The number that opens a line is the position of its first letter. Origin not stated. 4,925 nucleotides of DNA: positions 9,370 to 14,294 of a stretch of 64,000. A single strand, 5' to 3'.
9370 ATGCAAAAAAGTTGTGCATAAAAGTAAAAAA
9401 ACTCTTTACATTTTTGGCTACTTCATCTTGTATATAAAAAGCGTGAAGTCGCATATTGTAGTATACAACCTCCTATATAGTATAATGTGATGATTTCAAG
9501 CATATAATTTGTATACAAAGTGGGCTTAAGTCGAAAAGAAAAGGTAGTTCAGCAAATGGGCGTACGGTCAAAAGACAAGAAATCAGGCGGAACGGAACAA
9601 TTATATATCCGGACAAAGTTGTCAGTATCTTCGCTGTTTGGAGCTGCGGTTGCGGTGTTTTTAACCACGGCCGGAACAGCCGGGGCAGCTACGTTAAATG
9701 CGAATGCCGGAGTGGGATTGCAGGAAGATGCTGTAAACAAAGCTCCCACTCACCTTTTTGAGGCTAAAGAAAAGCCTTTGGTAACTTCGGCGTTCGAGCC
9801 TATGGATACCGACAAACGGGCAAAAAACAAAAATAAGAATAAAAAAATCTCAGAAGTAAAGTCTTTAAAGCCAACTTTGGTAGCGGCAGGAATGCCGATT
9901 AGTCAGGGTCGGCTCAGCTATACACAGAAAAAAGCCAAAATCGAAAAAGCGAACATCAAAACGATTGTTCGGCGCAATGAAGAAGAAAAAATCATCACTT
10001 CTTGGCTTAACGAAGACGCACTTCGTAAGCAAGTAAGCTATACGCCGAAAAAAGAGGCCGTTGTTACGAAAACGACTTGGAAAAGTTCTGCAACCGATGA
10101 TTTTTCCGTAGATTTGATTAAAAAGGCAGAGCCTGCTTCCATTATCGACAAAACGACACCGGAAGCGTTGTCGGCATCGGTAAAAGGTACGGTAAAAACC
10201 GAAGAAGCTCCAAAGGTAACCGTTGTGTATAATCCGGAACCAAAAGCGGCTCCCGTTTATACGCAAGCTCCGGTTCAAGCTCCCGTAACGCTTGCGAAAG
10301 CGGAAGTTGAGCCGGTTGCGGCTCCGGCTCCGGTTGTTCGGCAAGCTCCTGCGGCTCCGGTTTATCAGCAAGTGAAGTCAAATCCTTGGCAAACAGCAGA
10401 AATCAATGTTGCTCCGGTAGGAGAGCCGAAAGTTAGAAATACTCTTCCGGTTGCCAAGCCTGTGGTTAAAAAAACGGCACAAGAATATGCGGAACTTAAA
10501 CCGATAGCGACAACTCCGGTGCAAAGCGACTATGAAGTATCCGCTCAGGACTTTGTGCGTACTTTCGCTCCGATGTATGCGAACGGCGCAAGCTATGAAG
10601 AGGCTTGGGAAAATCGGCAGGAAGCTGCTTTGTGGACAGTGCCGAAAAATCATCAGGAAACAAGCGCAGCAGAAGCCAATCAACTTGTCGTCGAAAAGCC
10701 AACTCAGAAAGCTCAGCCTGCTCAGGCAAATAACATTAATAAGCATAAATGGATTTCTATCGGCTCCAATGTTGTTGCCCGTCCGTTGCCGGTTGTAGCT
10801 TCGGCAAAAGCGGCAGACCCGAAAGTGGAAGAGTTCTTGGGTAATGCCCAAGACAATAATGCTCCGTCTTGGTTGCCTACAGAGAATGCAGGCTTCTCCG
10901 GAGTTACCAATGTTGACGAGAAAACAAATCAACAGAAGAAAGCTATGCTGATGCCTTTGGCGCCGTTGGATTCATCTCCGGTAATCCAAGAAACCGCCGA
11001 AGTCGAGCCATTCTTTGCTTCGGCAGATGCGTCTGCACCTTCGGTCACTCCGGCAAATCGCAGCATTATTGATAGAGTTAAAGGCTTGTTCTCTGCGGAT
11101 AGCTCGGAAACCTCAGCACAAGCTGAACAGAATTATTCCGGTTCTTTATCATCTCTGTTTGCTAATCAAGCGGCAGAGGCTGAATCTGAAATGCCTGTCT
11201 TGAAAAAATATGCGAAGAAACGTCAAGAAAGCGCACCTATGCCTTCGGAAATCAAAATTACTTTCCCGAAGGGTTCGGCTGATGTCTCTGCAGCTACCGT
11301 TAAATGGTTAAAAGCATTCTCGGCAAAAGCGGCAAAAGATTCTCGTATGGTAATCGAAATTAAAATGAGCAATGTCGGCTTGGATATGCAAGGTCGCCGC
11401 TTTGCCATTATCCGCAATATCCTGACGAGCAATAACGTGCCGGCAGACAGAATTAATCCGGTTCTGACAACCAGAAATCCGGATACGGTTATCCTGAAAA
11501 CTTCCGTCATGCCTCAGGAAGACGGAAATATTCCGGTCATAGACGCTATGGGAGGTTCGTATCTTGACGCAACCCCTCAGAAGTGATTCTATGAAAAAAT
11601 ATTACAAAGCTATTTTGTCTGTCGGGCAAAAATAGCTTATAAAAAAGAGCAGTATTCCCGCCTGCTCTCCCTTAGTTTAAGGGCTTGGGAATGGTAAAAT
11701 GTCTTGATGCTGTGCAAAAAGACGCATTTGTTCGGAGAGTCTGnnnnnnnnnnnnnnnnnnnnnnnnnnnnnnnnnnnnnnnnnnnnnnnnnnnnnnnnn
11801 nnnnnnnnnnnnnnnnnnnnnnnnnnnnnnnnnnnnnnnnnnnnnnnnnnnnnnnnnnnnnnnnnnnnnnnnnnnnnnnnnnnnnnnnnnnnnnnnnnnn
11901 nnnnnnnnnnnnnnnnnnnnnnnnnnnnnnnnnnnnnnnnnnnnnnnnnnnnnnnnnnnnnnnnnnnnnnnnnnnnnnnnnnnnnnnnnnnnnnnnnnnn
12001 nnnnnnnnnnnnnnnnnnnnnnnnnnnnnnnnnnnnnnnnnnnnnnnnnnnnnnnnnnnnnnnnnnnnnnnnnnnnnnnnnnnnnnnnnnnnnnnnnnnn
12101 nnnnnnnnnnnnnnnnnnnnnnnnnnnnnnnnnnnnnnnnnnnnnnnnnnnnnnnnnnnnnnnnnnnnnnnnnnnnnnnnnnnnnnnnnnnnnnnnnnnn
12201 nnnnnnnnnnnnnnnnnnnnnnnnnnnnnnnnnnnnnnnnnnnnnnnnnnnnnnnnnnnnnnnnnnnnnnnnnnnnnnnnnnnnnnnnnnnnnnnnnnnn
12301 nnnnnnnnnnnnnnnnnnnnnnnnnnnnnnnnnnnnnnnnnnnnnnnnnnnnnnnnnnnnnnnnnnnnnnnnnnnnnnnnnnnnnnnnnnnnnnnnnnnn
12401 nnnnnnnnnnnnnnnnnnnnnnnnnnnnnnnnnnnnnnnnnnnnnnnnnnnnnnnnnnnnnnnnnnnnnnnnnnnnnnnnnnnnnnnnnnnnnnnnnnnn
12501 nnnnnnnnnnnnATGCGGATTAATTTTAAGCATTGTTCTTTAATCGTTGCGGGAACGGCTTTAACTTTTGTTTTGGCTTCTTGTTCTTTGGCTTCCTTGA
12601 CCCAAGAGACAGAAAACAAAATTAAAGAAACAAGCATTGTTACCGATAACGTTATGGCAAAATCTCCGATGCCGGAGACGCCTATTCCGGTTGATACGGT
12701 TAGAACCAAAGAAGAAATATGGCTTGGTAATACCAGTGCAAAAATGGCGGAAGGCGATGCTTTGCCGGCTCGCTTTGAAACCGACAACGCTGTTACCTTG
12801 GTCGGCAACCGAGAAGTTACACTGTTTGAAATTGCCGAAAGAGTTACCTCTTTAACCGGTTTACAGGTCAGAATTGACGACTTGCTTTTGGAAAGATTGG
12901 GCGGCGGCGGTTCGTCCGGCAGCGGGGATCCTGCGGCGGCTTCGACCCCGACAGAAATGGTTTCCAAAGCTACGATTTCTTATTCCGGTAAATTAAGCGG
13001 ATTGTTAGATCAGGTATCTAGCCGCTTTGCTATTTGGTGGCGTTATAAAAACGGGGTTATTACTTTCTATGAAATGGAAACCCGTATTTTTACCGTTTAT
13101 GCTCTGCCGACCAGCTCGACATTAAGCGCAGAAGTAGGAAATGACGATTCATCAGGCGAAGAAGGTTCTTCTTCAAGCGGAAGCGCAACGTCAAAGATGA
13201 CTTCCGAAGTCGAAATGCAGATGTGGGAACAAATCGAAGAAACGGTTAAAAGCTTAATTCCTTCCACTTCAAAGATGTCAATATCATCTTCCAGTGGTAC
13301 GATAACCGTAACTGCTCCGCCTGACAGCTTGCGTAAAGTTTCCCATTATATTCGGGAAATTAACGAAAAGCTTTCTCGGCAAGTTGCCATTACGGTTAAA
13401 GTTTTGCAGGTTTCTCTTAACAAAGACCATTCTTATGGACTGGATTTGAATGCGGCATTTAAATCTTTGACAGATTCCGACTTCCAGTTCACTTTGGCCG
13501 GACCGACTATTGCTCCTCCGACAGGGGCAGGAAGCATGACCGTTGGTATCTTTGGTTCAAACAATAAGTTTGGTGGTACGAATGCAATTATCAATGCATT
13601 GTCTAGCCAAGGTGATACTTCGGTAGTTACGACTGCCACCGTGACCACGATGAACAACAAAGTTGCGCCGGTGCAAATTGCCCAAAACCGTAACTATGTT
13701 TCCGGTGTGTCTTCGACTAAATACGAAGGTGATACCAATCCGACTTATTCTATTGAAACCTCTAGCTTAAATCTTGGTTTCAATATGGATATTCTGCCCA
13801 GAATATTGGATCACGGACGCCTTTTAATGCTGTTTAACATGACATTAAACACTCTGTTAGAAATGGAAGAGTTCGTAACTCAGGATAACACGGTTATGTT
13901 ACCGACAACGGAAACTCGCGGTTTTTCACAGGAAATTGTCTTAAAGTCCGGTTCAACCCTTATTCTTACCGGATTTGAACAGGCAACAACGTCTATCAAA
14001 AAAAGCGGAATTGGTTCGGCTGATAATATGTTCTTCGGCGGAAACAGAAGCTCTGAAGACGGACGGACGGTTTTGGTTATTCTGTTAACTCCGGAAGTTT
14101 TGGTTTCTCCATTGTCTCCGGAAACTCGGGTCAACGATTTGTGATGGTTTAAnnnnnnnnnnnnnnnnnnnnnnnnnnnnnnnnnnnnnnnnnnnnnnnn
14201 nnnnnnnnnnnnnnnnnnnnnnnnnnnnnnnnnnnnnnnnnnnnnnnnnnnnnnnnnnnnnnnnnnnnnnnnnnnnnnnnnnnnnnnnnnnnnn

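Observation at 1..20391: A virB2-B3-B4 module with unknown secreted proteins, back to back with a secretin-based type IVb pilus cluster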

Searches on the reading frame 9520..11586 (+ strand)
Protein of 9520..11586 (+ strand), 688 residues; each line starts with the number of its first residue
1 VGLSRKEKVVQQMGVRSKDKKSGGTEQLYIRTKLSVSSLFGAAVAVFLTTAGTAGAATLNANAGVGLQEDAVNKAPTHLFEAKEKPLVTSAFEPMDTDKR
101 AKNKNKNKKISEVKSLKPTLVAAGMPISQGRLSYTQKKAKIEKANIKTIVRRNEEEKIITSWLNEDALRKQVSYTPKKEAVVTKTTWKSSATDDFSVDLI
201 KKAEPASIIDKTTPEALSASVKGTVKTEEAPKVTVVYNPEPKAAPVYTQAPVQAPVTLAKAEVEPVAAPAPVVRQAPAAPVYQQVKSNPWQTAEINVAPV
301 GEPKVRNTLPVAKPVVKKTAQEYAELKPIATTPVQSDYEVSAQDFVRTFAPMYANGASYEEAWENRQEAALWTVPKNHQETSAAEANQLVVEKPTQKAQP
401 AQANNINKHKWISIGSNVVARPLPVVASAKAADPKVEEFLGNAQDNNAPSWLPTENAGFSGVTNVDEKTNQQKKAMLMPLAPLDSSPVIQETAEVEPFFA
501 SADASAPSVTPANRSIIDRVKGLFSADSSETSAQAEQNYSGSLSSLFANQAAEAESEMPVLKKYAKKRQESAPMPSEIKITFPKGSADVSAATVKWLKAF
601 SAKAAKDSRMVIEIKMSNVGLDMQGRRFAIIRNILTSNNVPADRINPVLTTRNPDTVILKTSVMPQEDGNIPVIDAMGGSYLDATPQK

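Call 8: search_protein_families(library=pfam, max_evalue=0.1, proteins=[window:9520-11586:+])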
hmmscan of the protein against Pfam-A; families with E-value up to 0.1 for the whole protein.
window:9520-11586:+ (688 aa): 0 families

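Call 12: search_protein_families(library=ncbifam, max_evalue=0.1, proteins=[window:9520-11586:+])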
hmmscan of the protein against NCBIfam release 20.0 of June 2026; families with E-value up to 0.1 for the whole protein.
window:9520-11586:+ (688 aa): 0 families

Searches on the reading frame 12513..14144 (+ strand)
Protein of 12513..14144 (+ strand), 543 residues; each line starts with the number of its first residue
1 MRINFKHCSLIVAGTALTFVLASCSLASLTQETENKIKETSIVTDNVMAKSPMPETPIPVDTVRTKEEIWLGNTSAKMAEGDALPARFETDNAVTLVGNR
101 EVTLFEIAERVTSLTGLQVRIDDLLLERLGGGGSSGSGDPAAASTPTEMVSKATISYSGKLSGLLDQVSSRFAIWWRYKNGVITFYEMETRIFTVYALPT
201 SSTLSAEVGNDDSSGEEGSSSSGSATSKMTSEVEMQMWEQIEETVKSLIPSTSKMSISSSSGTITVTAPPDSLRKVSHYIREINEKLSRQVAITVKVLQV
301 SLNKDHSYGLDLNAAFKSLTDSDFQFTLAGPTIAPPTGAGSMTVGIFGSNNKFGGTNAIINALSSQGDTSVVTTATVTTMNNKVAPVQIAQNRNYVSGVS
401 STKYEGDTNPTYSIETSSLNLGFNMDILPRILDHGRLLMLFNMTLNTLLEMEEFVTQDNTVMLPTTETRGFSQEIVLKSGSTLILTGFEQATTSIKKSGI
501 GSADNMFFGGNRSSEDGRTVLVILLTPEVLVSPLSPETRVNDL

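Call 8: search_protein_families(library=pfam, max_evalue=0.1, proteins=[window:12513-14144:+])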
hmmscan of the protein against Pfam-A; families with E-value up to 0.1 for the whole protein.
window:12513-14144:+ (543 aa): 6 families
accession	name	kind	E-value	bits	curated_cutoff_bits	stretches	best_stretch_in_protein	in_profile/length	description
PF00263.26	Secretin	-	2.8e-15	56.8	27.5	1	362-530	1-168/169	Bacterial type II and III secretion system protein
PF07655.18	Secretin_N_2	-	0.0013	19.7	23.4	1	192-261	3-90/91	Secretin N-terminal domain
PF16073.10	SAT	-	0.075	13.1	22.8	0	229-293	168-234/239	Starter unit:ACP transacylase in aflatoxin biosynthesis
PF03958.22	Secretin_N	-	0.079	13.6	28.2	0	240-283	13-63/69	Bacterial type II/III secretion system short domain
PF15237.11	PTRF_SDPR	-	0.095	12.7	30.5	0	239-298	33-91/250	PTRF/SDPR family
PF23248.1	KH_PARP14_2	-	0.096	13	27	0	232-291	7-66/72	PARP14, second type I KH domain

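Call 68: search_dna_similar(query=window:12513-14144:+, collection=plasmids, mode=protein, max_rows=12)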
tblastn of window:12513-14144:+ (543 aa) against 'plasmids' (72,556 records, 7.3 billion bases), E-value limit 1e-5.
Records with a match: 2972; places in all: 3009; records where one place covers at least 80% of the query: 101.
Best place of each record, by identity: <60% 2972.
By first word of the organism name: Escherichia 1720; Salmonella 520; Shigella 140; Serratia 97; Klebsiella 74; Burkholderia 52; Enterobacter 49; Pseudomonas 39; Citrobacter 34; Yersinia 32; and 61 more.
By predicted mobility (MOB-suite, as given by PLSDB): conjugative 2486; non-mobilizable 260; mobilizable 226.
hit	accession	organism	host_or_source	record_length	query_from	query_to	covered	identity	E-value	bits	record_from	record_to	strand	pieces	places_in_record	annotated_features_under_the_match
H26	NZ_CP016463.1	Bosea sp. RAC05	Microbial isolate,Algal phycosphere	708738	1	530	98%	29.7%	2e-52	199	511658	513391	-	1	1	secretin N-terminal domain-containing protein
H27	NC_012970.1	Methylovorus glucosotrophus SIP3-4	-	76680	16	530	95%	30.4%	2e-45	179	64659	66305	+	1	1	PilN family type IVB pilus formation outer membrane protein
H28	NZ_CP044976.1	Hydrogenophaga sp. PBL-H3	-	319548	2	529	97%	29.4%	4e-46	181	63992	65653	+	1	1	PilN family type IVB pilus formation outer membrane protein | TcpQ domain-containing protein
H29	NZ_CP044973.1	Hydrogenophaga sp. PBL-H3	-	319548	2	529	97%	29.4%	4e-46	181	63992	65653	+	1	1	PilN family type IVB pilus formation outer membrane protein | TcpQ domain-containing protein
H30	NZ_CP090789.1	Burkholderia vietnamiensis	Homo sapiens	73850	10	530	96%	29.6%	1e-41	167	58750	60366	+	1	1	pilus assembly protein PilN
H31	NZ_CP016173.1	Bordetella flabilis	Homo sapiens,sputum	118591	21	533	94%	29.8%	2e-44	176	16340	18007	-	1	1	PilN family type IVB pilus formation outer membrane protein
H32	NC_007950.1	Polaromonas sp. JS666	-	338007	3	529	97%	28.9%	4e-39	160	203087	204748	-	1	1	PilN family type IVB pilus formation outer membrane protein | iscB: RNA-guided endonuclease IscB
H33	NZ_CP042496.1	Leclercia adecarboxylata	Whole organism,Shower 2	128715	19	527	94%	29.9%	2e-35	149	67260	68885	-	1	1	PilN family type IVB pilus formation outer membrane protein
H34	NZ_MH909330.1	Leclercia adecarboxylata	Nanjing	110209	19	527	94%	29.7%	5e-34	145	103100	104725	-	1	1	PilN family type IVB pilus formation outer membrane protein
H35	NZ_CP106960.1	Leclercia adecarboxylata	Homo sapiens,feces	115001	19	527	94%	29.7%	5e-34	145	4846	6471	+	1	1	PilN family type IVB pilus formation outer membrane protein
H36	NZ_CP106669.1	Leclercia adecarboxylata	Maize,pure culture,rhizosphere soil of ...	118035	19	527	94%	29.7%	5e-34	145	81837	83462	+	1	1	PilN family type IVB pilus formation outer membrane protein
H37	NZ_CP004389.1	Thalassospira xiamenensis M-5 = DSM 17429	surface seawater from the sea close to ...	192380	1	530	98%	28.5%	3e-42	169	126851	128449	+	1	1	type IVB pilus formation outer membrane protein | TcpQ domain-containing protein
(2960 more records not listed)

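Call 69: get_annotated_region(hit=H26, flank=20000)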
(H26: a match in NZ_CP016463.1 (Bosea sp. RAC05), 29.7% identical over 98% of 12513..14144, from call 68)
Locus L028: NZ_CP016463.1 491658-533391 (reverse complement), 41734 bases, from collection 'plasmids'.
description: Bosea sp. RAC05 plasmid pBSY19_1, complete sequence
organism: Bosea sp. RAC05 (NCBI taxid 1842539)
taxonomy: Bacteria; Pseudomonadota; Alphaproteobacteria; Hyphomicrobiales; Boseaceae; Bosea; Bosea sp. RAC05
host: -; source: Microbial isolate,Algal phycosphere; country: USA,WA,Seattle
typing (MOB-suite, as given by PLSDB): non-mobilizable
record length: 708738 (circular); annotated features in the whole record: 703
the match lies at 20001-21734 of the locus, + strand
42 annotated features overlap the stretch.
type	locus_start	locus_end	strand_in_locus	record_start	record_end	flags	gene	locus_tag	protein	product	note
CDS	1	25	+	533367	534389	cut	-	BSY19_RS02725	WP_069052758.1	hypothetical protein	-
CDS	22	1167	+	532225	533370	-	-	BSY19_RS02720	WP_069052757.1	hypothetical protein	-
CDS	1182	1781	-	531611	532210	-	-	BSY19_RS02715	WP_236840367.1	DUF488 domain-containing protein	-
CDS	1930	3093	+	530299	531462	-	-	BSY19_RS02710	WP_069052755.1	hypothetical protein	-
CDS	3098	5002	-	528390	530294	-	-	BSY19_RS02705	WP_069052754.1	DUF262 domain-containing protein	-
CDS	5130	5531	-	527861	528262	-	-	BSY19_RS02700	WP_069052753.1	hypothetical protein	-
CDS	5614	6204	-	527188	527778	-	-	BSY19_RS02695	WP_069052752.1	hypothetical protein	-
CDS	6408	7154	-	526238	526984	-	-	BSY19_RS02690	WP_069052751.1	nucleotidyl transferase AbiEii/AbiGii toxin family protein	-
CDS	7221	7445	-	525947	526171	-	-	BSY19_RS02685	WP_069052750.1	hypothetical protein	-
CDS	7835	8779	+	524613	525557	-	-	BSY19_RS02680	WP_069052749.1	tyrosine recombinase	-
CDS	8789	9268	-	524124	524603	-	-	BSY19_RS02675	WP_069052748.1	hypothetical protein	-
CDS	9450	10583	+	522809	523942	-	-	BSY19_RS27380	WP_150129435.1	hypothetical protein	-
CDS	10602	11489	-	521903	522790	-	tmk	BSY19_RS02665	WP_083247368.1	dTMP kinase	GO:0015949 - nucleobase-containing small molecule interconversion [Evidence IEA]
CDS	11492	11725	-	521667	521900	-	-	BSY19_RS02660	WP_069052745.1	hypothetical protein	-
CDS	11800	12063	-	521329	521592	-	-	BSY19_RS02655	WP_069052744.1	HU family DNA-binding protein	GO:0030261 - chromosome condensation [Evidence IEA]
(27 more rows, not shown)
